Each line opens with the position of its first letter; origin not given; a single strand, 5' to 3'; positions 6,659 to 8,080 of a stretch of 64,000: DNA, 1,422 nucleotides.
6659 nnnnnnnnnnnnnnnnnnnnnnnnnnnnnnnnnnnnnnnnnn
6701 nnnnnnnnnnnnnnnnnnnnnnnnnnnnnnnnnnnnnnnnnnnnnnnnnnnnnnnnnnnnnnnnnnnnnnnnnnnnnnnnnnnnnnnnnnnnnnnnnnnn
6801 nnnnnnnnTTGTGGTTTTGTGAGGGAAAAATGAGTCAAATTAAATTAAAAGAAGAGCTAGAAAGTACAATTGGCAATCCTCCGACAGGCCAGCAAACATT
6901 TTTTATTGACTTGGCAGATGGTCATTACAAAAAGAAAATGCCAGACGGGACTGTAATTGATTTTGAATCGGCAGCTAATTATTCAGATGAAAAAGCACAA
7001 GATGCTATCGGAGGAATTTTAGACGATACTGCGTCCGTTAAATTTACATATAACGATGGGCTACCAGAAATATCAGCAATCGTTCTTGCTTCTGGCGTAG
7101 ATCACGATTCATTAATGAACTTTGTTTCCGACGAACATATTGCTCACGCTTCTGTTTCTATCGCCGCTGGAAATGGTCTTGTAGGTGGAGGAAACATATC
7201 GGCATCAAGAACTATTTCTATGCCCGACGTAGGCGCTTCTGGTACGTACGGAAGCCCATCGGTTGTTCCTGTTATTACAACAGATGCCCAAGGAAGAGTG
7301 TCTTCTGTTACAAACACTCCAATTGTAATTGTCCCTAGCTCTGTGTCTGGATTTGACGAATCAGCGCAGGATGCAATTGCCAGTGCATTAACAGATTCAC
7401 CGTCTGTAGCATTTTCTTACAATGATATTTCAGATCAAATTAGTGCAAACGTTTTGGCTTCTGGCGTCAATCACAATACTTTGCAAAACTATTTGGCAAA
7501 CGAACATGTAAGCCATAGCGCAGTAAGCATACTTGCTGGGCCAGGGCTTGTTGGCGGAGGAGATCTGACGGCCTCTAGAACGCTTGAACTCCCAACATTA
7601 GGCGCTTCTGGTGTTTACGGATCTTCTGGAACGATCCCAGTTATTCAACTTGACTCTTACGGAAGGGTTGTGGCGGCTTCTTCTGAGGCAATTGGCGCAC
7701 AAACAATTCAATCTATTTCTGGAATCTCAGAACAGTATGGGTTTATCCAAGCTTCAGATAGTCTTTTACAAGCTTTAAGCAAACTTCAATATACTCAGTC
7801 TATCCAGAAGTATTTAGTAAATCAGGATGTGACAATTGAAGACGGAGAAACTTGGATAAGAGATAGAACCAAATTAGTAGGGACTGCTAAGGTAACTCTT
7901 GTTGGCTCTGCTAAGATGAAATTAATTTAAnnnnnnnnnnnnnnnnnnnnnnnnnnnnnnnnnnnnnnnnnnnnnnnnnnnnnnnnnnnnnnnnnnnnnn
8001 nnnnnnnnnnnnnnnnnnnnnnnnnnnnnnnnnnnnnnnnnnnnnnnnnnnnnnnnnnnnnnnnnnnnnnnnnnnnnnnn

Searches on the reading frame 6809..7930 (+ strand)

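Call 31: search_protein_families(library=phrogs, proteins=[window:6809-7930:+], max_evalue=0.00001)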
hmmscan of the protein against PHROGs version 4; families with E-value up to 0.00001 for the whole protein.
window:6809-7930:+ (373 aa): 1 family
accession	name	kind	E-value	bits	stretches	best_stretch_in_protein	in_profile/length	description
phrog_36881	-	unknown function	2.4e-08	35.1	0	266-301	27-62/198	-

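Call 48: search_protein_families(library=pfam, proteins=[window:6809-7930:+], max_evalue=0.001)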
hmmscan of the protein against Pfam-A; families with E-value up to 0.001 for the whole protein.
window:6809-7930:+ (373 aa): 0 families
